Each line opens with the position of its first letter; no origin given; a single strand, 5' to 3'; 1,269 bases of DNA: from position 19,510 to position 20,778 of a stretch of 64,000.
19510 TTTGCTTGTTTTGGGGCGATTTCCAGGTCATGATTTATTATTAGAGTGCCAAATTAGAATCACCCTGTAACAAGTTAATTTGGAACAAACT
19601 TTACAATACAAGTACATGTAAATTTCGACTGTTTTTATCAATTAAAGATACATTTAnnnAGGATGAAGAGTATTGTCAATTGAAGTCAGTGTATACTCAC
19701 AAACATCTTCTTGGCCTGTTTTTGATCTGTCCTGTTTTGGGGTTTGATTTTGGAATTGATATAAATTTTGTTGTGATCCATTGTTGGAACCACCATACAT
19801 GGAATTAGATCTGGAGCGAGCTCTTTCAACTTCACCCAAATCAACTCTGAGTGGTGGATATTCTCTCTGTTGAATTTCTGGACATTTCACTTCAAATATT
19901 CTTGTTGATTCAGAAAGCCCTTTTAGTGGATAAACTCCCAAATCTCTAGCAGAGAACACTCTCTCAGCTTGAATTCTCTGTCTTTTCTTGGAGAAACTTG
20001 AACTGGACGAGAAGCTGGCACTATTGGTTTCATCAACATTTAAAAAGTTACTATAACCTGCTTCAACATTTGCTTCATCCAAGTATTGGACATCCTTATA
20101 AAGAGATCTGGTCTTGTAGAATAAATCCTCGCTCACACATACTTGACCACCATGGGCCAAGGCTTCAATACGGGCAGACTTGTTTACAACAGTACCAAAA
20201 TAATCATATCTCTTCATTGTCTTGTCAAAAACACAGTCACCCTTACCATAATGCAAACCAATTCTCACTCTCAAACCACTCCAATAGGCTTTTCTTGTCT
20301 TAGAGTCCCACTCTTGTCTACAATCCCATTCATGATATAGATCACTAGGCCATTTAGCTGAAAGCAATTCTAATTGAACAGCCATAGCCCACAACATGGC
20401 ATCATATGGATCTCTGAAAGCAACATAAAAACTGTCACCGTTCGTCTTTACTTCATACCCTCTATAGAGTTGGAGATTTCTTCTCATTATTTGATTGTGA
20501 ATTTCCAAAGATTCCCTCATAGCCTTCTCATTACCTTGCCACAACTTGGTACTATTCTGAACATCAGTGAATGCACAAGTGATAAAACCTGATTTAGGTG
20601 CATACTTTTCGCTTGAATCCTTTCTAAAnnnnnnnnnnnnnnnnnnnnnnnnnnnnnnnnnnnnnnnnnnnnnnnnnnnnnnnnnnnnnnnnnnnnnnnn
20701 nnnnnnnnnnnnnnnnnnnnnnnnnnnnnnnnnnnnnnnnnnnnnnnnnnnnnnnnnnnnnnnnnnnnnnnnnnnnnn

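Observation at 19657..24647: Trypanosomatid-style receptor adenylate cyclase: two PBP-type ectodomains, TM helix, then cyclase directly, with a thrice-repeated C-x-C-N-Q-G signature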

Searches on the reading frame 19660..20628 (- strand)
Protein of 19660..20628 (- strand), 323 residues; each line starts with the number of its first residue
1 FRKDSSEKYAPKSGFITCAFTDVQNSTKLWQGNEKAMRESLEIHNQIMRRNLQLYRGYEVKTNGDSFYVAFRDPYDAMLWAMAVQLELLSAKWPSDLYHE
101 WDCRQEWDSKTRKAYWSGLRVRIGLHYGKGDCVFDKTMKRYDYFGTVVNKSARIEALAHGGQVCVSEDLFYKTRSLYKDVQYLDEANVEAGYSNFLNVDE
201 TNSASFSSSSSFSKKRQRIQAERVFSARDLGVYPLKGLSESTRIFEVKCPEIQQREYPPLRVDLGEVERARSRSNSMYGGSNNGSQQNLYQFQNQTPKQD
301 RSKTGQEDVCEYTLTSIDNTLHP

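Call 7: search_protein_families(library=pfam, proteins=[window:19660-20628:-], max_evalue=1)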
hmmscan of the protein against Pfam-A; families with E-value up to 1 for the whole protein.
seq(323 aa): 1 family
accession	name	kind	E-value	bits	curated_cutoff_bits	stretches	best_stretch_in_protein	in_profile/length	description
PF00211.25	Guanylate_cyc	-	5.1e-24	85.3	21.9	1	11-188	4-170/183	Adenylate and Guanylate cyclase catalytic domain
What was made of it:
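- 19843..20592 (-): Class III cyclase homology domain (residues ~1296-1545). Catalytic residues are D1305, K1344, D1348, D1425, N1432 and R1436. It contains a low-complexity insert of about 45 aa (residues 1466-1510, 19948-20082). PF00211 E 5e-24 (call 7).
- On Class III nucleotidyl cyclases (PF00211), adenylate-specific, homodimeric type: PF00211 scores 85 bits against a cut-off of 21.9 (call 7).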

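Call 9: search_solved_structures(query=window:19660-20628:-, max_evalue=0.001, show_alignments=4)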
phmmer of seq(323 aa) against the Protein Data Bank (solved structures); distinct sequences matched with E-value up to 0.001: 10.
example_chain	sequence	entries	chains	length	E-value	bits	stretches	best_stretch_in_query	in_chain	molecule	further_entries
1fx4_A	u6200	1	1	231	2.1e-28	102.5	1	12-169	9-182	RECEPTOR-TYPE ADENYLATE CYCLASE GRESAG 4.3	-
1fx2_A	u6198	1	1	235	4.7e-27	98.1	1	14-170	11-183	RECEPTOR-TYPE ADENYLATE CYCLASE GRESAG 4.1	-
4wp3_A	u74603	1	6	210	1.5e-08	37.3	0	13-85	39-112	Ma1120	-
4wp8_A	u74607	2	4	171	2.6e-08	36.5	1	16-169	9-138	Ma1120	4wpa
4wp9_A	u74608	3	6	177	2.8e-08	36.4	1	16-169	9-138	Ma1120 | Cyclase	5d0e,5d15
1ybt_A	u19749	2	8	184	2.7e-06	29.9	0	16-80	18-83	hydrolase, alpha/beta hydrolase fold family | lipJ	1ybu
5d0g_A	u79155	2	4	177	3.1e-06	29.7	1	16-169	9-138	Cyclase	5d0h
3et6_A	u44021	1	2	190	0.00017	24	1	107-175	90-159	Soluble guanylyl cyclase beta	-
3r5g_A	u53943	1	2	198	0.00075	21.9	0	16-182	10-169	CyaB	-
3mr7_A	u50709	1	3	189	0.00078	21.8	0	119-172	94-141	Adenylate/guanylate cyclase/hydrolase, alpha/beta fold family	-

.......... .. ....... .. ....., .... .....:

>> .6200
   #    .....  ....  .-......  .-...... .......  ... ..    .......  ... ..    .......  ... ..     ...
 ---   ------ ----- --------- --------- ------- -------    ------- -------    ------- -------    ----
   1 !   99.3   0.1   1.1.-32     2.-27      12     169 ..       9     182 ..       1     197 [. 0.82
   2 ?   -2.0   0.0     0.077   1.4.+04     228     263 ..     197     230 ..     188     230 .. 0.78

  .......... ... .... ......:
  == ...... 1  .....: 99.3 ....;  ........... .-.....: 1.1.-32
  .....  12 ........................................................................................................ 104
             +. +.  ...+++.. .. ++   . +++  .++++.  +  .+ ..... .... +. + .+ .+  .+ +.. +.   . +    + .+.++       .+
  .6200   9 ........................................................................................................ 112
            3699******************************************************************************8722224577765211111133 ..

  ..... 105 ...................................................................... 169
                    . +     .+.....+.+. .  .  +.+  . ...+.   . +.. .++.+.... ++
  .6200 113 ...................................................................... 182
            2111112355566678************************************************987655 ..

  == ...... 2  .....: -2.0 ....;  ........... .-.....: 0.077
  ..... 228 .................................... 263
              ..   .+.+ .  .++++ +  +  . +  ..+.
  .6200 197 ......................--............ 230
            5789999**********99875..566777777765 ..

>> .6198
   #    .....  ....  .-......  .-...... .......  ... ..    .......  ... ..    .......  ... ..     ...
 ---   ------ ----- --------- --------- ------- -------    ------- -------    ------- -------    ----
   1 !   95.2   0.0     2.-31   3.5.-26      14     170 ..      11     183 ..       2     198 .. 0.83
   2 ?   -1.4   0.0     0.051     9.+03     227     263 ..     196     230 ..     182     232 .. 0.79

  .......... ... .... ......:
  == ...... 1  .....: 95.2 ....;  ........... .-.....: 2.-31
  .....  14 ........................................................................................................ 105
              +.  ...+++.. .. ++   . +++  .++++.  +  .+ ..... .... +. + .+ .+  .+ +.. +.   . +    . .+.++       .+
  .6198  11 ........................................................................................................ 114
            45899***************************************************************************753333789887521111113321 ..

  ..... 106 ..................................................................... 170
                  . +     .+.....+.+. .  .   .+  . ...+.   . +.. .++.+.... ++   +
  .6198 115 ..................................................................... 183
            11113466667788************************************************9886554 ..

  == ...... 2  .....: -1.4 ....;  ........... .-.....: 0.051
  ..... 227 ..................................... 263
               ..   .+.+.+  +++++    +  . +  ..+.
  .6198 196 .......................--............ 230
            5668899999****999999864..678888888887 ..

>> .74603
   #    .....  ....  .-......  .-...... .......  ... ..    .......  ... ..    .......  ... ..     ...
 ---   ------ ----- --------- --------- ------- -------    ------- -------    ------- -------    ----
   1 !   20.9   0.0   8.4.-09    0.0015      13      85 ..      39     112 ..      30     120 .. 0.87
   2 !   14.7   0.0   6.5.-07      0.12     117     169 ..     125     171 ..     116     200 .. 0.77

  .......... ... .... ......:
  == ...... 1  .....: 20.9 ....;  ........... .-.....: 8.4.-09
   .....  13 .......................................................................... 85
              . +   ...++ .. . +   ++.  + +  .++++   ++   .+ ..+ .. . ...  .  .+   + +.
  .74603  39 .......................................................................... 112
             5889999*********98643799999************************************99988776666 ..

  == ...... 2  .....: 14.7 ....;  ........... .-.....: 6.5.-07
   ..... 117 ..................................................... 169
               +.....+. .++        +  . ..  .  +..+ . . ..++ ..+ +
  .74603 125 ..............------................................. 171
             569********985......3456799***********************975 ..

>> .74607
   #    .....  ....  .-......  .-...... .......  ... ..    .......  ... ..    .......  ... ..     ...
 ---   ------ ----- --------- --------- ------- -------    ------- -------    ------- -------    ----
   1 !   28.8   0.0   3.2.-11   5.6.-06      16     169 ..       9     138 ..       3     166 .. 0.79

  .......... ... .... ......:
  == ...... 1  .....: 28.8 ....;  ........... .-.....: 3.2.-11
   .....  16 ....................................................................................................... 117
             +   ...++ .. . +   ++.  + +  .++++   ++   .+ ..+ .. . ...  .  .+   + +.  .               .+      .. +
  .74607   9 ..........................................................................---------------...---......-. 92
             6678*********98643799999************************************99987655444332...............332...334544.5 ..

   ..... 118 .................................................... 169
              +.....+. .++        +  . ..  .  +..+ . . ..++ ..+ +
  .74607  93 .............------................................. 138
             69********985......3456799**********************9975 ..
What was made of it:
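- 19843..20592 (-): PDB hits 1FX4 and 1FX2 at E 2e-28 and 5e-27 (call 9).
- On Trypanosomatid receptor-type AC family (ESAG4/GRESAG4): Only the (P/A)(P/A)LR(V/L)D motif at the end of the domain aligns (call 9).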

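Call 12: find_homologous_proteins(query=window:19837-20628:-)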
Query seq(264 aa) (264 aa): 10 proteins with E <= 0.001 among 195 candidates.
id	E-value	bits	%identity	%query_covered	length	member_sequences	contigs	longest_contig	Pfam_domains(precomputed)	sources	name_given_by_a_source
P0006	4.0e-100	352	100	57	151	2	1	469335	PF00211.26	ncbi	ncbi:predicted protein, partial [Naegleria gruberi]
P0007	1.7e-70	255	67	60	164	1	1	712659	PF00211.26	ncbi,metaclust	ncbi:predicted protein, partial [Naegleria gruberi]|metaclust:status=active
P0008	3.2e-45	172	36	96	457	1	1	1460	PF15409.14,PF00211.26,PF00169.36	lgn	-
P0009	8.9e-45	171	49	64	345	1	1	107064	PF00211.26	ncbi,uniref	ncbi:adenylate cyclase [Acrasis kona]|uniref:Adenylate cyclase n=1 Tax=Acrasis kona TaxID=1008807 Re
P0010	6.0e-40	155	36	96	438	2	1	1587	PF00211.26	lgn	-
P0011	1.6e-36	144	31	98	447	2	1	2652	PF00211.26,PF00169.36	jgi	jgi:class 3 adenylate cyclase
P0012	1.9e-31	127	36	78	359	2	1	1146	PF00211.26,PF00481.27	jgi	jgi:adenylate cyclase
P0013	3.8e-14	71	28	94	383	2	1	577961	PF13401.13,PF20703.4,PF00211.26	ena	-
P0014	2.0e-7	49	51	21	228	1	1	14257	PF00211.26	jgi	jgi:hypothetical protein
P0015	2.7e-4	38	29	62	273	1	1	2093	PF00211.26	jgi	jgi:class 3 adenylate cyclase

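Call 14: find_encoding_contigs(protein=P0006, flank=8000, max_places=3)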
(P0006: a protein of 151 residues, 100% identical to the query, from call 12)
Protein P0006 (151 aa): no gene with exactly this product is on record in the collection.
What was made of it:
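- Tried and rejected: find_encoding_contigs on P0006 found nothing (call 14).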

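Call 21: search_protein_representatives(protein=window:19660-20625:-)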
Query: 322 residues. Proteins with E-value up to 0.001 (for the whole library): 19123; up to 1e-10: 5849; up to 1e-30: 657. The best 150 are listed.
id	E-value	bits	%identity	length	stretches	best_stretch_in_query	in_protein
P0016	1.2e-164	563.3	40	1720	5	1-165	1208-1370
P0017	4.1e-162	554.9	39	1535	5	2-177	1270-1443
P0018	2.0e-156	536.2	37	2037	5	12-197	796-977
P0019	1.2e-149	513.9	41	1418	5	10-174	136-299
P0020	3.1e-108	377.9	63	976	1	1-265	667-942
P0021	3.0e-105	368.1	35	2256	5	12-170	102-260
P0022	6.8e-104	363.6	32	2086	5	9-174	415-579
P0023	1.1e-103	362.9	40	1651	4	9-248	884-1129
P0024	4.1e-103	361.1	41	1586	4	9-168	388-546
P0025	2.9e-96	338.6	35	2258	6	9-169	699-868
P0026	4.9e-95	334.5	41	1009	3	11-170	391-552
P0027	9.0e-95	333.7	31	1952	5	11-176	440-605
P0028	5.9e-90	317.9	30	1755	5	12-174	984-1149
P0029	8.6e-89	314.0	34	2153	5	8-169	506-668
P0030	4.9e-86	305.0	34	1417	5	9-168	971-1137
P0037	1.4e-78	280.5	35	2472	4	13-166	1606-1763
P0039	4.4e-77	275.6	45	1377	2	9-172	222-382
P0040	1.8e-74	267.0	54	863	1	7-262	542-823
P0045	1.1e-72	261.2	56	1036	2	5-171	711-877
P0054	3.9e-65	236.4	50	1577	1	7-260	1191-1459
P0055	1.1e-62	228.2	45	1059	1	2-263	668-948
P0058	4.3e-62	226.4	58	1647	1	5-162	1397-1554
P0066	1.3e-56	208.4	47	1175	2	7-181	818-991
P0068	1.1e-55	205.3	50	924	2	2-215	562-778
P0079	1.4e-50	188.6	44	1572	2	6-198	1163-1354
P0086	2.6e-48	181.1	46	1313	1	9-255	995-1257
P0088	2.4e-47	177.9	44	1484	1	9-256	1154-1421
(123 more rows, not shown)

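Call 24: list_cluster_members(proteins=[P0020, P0040, P0045, P0054, P0055, P0058, P0066, P0068, P0079, P0088])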
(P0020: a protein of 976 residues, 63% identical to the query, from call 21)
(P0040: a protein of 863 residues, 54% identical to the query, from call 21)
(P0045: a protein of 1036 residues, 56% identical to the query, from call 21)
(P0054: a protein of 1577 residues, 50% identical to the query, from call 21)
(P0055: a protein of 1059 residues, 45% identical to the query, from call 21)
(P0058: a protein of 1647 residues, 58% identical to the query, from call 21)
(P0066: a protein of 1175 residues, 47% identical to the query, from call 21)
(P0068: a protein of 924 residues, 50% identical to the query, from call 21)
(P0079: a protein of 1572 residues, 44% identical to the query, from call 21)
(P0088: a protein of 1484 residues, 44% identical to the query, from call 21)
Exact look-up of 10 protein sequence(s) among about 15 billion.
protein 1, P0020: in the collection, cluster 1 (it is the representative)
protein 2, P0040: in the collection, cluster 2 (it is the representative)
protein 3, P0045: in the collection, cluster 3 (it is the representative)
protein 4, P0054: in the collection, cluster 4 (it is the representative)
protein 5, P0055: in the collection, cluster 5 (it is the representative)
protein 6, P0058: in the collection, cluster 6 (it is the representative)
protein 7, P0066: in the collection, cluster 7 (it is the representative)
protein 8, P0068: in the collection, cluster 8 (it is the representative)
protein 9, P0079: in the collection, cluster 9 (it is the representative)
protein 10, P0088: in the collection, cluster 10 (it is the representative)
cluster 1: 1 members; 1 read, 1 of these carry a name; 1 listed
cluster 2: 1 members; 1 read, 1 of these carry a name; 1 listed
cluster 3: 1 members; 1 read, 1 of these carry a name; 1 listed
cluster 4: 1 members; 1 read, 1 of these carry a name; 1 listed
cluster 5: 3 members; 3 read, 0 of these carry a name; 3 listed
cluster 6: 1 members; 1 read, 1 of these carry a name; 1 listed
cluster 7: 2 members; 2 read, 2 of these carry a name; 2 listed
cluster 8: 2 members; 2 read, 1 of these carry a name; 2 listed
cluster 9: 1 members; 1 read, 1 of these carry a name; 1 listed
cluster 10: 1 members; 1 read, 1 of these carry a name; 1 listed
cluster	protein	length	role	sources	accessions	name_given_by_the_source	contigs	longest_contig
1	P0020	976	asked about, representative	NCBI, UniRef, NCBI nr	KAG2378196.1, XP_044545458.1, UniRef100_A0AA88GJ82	hypothetical protein C9374_008339 [Naegleria lovaniensis] | Guanylate cyclase domain-containing protein n=1 Tax=Naegleria lovaniensis TaxID=51637 ... | uncharacterized protein C9374_008339 [Naegleria lovaniensis]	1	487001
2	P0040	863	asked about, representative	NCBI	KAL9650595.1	hypothetical protein ABK040_006396 [Willaertia magna]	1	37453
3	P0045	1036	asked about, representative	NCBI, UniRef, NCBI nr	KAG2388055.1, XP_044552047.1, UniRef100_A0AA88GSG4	hypothetical protein C9374_000905 [Naegleria lovaniensis] | Guanylate cyclase domain-containing protein n=1 Tax=Naegleria lovaniensis TaxID=51637 ... | uncharacterized protein C9374_000905 [Naegleria lovaniensis]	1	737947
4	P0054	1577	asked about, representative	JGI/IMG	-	adenylate cyclase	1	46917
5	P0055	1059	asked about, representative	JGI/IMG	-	-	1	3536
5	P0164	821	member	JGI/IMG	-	-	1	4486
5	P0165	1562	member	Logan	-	-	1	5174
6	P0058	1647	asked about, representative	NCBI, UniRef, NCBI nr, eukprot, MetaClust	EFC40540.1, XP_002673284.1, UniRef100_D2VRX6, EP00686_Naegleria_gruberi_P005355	predicted protein [Naegleria gruberi] | Predicted protein n=1 Tax=Naegleria gruberi TaxID=5762 RepID=D2VRX6_NAEGR | uncharacterized protein NAEGRDRAFT_71740 [Naegleria gruberi]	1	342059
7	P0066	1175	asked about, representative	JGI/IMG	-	adenylate cyclase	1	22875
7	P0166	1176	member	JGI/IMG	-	adenylate cyclase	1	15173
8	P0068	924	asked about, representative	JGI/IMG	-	class 3 adenylate cyclase/ABC-type branched-subunit amino acid transport system ...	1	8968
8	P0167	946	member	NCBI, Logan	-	-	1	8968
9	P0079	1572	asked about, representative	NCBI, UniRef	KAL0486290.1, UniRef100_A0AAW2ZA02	adenylate cyclase [Acrasis kona] | ATP pyrophosphate-lyase n=1 Tax=Acrasis kona TaxID=1008807 RepID=A0AAW2ZA02_9EUKA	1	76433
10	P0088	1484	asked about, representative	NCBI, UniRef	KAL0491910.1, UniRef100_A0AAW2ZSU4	hypothetical protein AKO1_010070 [Acrasis kona] | Guanylate cyclase domain-containing protein n=1 Tax=Acrasis kona TaxID=1008807 ...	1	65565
